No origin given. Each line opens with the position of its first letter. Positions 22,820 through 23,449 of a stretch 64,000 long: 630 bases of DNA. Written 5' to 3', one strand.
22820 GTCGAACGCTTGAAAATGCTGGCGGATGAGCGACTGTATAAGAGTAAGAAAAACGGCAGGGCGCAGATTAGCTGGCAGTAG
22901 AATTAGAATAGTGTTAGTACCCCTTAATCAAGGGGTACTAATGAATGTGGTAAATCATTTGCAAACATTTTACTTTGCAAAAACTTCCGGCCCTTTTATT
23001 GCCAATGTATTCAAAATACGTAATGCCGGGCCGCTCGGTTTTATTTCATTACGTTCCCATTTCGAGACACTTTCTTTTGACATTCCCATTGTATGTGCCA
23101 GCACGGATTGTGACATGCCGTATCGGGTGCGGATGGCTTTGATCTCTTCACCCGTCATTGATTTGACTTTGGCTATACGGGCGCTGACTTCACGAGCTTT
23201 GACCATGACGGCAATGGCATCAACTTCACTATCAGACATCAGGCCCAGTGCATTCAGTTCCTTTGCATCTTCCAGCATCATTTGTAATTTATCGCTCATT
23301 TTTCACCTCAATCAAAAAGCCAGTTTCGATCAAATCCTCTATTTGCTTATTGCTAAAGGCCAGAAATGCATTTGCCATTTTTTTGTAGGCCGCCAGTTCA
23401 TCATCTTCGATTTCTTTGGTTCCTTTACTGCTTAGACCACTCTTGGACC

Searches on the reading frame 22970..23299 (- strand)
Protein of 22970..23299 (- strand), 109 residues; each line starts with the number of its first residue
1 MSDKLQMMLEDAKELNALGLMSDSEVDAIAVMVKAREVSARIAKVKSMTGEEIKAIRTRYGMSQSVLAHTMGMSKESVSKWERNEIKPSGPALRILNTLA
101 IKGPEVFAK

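Call 15: search_protein_families(library=pfam, proteins=[window:22970-23299:-], max_evalue=0.01)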
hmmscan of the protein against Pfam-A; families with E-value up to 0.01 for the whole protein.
window:22970-23299:- (109 aa): 4 families
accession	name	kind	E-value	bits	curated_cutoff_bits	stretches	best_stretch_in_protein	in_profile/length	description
PF01381.28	HTH_3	-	1.9e-09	37.8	23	1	53-94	1-42/55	Helix-turn-helix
PF13560.12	HTH_31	-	1.4e-05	25.8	27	1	50-96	3-50/64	Helix-turn-helix domain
PF15731.11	MqsA_antitoxin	-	0.0005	20.6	30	1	31-105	53-125/131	Antitoxin component of bacterial toxin-antitoxin system, MqsA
PF13443.12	HTH_26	-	0.0033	18.1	22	1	54-100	3-47/63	Cro/C1-type HTH DNA-binding domain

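Call 25: find_related_loci(query=window:22970-23299:-, collection=genome_contigs, flank=2500)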
Query window:22970-23299:- (109 aa) in genome_contigs; peptide patterns used: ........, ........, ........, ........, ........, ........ (x = any residue, [..] = any of these).
113 stretches matched a pattern; 5 encode a relative of the query (tblastn E <= 1e-3); 5 distinct loci.
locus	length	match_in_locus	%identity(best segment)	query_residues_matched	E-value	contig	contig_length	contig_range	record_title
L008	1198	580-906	100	1-109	4e-75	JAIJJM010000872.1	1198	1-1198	MAG: Collinsella sp. isolate Map_57_008 contig_100_11650, whole genome shotgun sequence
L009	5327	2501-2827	74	1-109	2e-53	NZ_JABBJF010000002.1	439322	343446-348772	Kluyvera sichuanensis strain 090646 contig00002, whole genome shotgun sequence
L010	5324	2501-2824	70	1-108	2e-49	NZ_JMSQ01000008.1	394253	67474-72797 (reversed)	Siccibacter colletis strain 1383 contig008, whole genome shotgun sequence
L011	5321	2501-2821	67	1-107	3e-44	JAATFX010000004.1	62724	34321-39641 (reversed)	MAG: Enterobacterales bacterium isolate bin_27 k141_2027656, whole genome shotgun sequence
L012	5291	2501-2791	49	1-97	2e-26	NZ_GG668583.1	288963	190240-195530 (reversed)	Proteus mirabilis ATCC 29906 SCAFFOLD8, whole genome shotgun sequence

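Call 29: find_homologous_proteins(query=window:22970-23299:-, max_evalue=1e-20)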
Query window:22970-23299:- (109 aa): 42 proteins with E <= 1e-20 among 51 candidates.
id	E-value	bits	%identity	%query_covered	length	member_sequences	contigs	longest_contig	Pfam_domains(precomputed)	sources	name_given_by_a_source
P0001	2.1e-59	215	99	100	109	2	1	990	PF01381.29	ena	-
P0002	7.4e-59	214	98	100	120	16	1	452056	PF01381.29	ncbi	ncbi:helix-turn-helix domain-containing protein [Escherichia coli]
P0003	1.4e-57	210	99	100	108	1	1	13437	PF01381.29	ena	-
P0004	1.8e-54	200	95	100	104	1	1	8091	-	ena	-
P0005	2.8e-51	189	100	88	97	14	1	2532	PF01381.29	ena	-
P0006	1.9e-50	187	92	100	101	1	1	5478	PF01381.29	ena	-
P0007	3.4e-49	183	81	99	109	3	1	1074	PF01381.29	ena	-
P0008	5.4e-49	182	91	100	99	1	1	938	PF01381.29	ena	-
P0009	3.0e-47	177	89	100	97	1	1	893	PF01381.29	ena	-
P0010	6.6e-45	169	78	98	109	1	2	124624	PF01381.29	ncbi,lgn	-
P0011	8.3e-45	169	75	100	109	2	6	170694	PF01381.29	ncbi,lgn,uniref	ncbi:MAG: helix-turn-helix domain-containing protein [Kluyvera sp.]|uniref:helix-turn-helix domain-c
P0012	3.1e-43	164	73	100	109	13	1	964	PF01381.29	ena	-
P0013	5.7e-43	163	72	100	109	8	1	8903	PF01381.29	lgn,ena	-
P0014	8.4e-43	162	83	100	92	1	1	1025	PF01381.29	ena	-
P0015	2.4e-42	161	73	100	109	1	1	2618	PF01381.29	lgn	-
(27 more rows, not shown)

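Call 31: find_encoding_contigs(protein=P0010, flank=2500, max_places=3)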
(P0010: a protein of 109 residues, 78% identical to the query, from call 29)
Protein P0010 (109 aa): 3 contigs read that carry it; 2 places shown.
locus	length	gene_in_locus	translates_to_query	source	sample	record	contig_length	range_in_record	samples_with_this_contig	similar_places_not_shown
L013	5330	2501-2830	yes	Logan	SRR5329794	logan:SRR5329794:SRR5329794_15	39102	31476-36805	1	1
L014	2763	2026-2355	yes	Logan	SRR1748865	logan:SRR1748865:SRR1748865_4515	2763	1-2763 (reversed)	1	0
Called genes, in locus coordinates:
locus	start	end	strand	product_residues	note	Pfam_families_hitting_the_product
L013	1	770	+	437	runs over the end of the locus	PF00919:UPF0004, PF04055:Radical_SAM, PF18693:TRAM_2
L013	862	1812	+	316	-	PF14567:SUKH_5 (faint), PF09346:SMI1_KNR4, PF14568:SUKH_6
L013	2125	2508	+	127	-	PF06296:RelE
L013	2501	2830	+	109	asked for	PF01381:HTH_3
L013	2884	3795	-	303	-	PF12911:OppC_N, PF00528:BPD_transp_1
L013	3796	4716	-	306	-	PF19300:BPD_transp_1_N, PF00528:BPD_transp_1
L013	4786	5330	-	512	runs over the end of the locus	PF00496:SBP_bac_5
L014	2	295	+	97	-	?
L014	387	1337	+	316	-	PF14567:SUKH_5 (faint), PF09346:SMI1_KNR4, PF14568:SUKH_6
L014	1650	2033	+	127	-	PF06296:RelE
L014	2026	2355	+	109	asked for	PF01381:HTH_3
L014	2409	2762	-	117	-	?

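Call 32: find_encoding_contigs(protein=P0007, flank=2500, max_places=3)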
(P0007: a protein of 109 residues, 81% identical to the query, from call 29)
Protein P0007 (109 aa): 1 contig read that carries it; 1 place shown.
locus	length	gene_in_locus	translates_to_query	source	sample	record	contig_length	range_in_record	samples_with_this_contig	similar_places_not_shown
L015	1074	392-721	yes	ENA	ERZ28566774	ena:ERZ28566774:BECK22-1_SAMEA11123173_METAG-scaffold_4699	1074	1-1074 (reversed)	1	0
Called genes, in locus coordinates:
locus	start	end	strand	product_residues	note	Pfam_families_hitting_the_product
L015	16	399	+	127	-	PF06296:RelE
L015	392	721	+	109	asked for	PF01381:HTH_3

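Call 33: find_encoding_contigs(protein=P0013, flank=2500, max_places=3)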
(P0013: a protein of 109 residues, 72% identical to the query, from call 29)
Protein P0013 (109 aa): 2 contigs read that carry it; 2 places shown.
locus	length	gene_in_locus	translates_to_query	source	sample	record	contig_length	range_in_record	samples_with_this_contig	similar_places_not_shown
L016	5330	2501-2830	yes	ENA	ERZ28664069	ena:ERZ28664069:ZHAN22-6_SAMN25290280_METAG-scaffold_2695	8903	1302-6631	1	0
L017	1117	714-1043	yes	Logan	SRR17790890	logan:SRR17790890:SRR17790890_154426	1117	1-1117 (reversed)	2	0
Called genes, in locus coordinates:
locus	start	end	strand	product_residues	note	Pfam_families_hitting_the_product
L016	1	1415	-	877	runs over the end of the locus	PF01074:Glyco_hydro_38N, PF09261:Alpha-mann_mid, PF07748:Glyco_hydro_38C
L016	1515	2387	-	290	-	-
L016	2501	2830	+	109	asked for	PF01381:HTH_3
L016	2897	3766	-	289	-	PF12911:OppC_N, PF00528:BPD_transp_1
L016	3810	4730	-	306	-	PF19300:BPD_transp_1_N, PF00528:BPD_transp_1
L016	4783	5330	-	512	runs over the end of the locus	PF00496:SBP_bac_5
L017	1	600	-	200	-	?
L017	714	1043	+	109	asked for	PF01381:HTH_3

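Call 54: search_solved_structures(query=window:22970-23299:-, max_evalue=0.01)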
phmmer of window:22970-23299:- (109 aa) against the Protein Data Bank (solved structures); distinct sequences matched with E-value up to 0.01: 8.
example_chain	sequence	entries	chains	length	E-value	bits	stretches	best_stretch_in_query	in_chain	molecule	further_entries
2r1j_L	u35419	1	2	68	9e-06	29.4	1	48-100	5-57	Repressor protein C2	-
3jxb_C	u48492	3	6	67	9.3e-06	29.4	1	48-100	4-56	Repressor protein C2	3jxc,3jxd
1adr_A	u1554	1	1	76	1.3e-05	28.9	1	48-100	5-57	P22 C2 REPRESSOR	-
5jaa_A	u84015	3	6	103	0.00057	23.7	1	47-106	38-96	Antitoxin igA-2 | Antitoxin HigA-2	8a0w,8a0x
5j9i_A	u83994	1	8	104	0.00058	23.6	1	47-106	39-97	Antitoxin igA-2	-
7mcc_A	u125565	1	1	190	0.0023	21.7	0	22-55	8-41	AI-designed TIM-barrel F2C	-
7smj_A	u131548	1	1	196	0.0033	21.2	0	22-55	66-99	AI-designed TIM-barrel F2N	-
8tac_A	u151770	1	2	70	0.0067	20.2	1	42-96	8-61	DBP48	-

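Call 55: search_protein_families(library=ncbifam, proteins=[window:22970-23299:-], max_evalue=0.01)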
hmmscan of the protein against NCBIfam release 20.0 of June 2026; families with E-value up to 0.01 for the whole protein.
window:22970-23299:- (109 aa): 18 families
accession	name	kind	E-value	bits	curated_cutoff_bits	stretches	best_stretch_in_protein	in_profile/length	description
TIGR03830.1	CxxCG_CxxCG_HTH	subfamily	1.8e-12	47.1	61.8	1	35-106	51-122/127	type II TA system antitoxin MqsA family protein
NF041265.1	NadS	equivalog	3.8e-09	36.7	60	1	37-108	19-89/94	NadS family protein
NF007257.0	PRK09706.1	subfamily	3.1e-07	30.3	101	1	48-97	5-54/135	transcriptional repressor DicA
NF041951.1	phage_RstR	subfamily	1.1e-06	28.9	80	1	49-94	3-48/108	RstR family transcriptional repressor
NF007481.0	PRK10072.1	equivalog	5.8e-06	26.7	110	1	38-97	23-82/96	HTH-type transcriptional regulator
TIGR00270.2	TIGR00270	equivalog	5.8e-06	26.2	110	1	44-96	71-123/159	multiprotein bridging factor aMBF1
TIGR03070.1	couple_hipB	subfamily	3.3e-05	23.8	71.65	1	50-85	4-39/58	type II toxin-antitoxin system Y4mF family antitoxin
NF003162.0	PRK04140.1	equivalog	4e-05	22.8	263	1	48-89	126-167/317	transcriptional regulator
NF052239.1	antitox_spr1629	equivalog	0.00026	20.2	335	1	49-90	3-44/377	spr1629 family repressor/antitoxin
TIGR02612.1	mob_myst_A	hypoth_equivalog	0.00034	20.5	122.6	1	52-87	29-64/150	mobile mystery protein A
NF007408.0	PRK09943.1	equivalog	0.00057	19.5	211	1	48-96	7-56/185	HTH-type transcriptional regulator PuuR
NF041575.1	antitoxPezA_Strep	equivalog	0.00088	19.3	290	1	48-84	1-37/158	type II toxin-antitoxin system antitoxin PezA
NF047542.1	telomere_Tap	equivalog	0.0011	17.8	600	1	51-99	20-72/695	telomere-associated protein Tap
NF047948.1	male_kill_WMK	equivalog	0.0021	17.6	300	1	10-87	124-201/300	WO male-killing family protein Wmk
NF046032.1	TransRegSlrRBacil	equivalog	0.0051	16.9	250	0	48-89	1-43/149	HTH-type transcriptional regulator SlrR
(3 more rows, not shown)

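Call 61: find_encoding_contigs(protein=window:22970-23299:-, flank=2000, max_places=10)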
Protein window:22970-23299:- (109 aa): 151 contigs read that carry it; 10 places shown.
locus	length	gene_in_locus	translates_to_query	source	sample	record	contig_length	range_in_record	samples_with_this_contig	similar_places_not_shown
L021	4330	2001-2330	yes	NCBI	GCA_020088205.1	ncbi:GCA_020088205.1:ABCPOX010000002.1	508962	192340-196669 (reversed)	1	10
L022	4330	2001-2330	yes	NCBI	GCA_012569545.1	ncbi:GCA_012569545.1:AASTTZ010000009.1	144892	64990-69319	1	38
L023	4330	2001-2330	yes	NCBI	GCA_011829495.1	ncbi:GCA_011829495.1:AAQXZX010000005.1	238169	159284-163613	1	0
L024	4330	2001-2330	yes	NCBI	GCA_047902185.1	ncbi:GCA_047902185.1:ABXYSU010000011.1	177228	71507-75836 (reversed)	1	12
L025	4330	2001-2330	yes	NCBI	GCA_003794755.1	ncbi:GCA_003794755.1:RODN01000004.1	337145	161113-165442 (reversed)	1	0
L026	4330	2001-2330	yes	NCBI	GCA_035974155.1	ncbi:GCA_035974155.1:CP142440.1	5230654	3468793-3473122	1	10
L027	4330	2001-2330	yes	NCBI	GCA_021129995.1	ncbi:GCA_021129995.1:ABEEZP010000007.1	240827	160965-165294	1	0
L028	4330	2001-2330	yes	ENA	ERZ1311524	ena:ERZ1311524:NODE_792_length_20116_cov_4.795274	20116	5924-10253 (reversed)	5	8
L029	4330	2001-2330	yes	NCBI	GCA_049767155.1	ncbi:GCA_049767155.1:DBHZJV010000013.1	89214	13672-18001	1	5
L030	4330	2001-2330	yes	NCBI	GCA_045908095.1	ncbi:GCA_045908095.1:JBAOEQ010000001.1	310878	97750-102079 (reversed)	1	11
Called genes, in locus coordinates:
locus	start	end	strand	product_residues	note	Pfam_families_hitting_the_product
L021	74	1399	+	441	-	PF00919:UPF0004, PF04055:Radical_SAM, PF18693:TRAM_2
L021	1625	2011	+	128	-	PF06296:RelE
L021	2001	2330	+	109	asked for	PF01381:HTH_3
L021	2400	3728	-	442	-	PF17156:GAPES2, PF00990:GGDEF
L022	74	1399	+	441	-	PF00919:UPF0004, PF04055:Radical_SAM, PF18693:TRAM_2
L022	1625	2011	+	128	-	PF06296:RelE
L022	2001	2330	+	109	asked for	PF01381:HTH_3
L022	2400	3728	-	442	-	PF17156:GAPES2, PF00990:GGDEF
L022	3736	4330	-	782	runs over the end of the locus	PF17153:CHASE9, PF00563:EAL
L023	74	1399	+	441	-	PF00919:UPF0004, PF04055:Radical_SAM, PF18693:TRAM_2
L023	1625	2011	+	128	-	PF06296:RelE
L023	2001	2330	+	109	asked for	PF01381:HTH_3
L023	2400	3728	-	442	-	PF17156:GAPES2, PF00990:GGDEF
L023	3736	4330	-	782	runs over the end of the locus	PF17153:CHASE9, PF00563:EAL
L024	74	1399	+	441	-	PF00919:UPF0004, PF04055:Radical_SAM, PF18693:TRAM_2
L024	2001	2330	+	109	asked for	PF01381:HTH_3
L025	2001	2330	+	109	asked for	PF01381:HTH_3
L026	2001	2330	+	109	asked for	PF01381:HTH_3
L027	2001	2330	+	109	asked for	PF01381:HTH_3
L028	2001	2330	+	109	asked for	PF01381:HTH_3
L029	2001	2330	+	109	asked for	PF01381:HTH_3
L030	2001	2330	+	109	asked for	PF01381:HTH_3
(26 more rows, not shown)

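Call 68: find_encoding_contigs(protein=P0006, flank=1500, max_places=2)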
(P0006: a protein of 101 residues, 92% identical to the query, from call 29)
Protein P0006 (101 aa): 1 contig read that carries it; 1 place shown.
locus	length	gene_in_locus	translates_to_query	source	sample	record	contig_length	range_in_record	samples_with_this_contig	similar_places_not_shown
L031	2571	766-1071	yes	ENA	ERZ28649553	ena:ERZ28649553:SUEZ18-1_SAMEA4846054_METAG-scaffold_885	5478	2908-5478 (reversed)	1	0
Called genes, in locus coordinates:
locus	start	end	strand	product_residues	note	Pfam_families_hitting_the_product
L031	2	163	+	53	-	?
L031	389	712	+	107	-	PF06296:RelE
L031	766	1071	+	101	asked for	PF01381:HTH_3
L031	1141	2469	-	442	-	PF17156:GAPES2, PF00990:GGDEF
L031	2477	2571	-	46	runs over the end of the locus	PF00563:EAL (weak)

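Call 69: find_encoding_contigs(protein=P0004, flank=1500, max_places=2)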
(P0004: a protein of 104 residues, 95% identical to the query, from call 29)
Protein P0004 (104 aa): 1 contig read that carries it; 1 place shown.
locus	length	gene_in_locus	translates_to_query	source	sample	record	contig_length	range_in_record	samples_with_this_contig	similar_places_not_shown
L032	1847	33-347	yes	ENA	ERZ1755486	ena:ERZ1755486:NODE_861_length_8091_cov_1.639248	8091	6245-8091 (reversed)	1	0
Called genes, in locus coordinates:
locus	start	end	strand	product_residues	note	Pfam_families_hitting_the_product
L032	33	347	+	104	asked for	-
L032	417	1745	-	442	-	PF17156:GAPES2, PF00990:GGDEF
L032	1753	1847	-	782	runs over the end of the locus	PF17153:CHASE9, PF00563:EAL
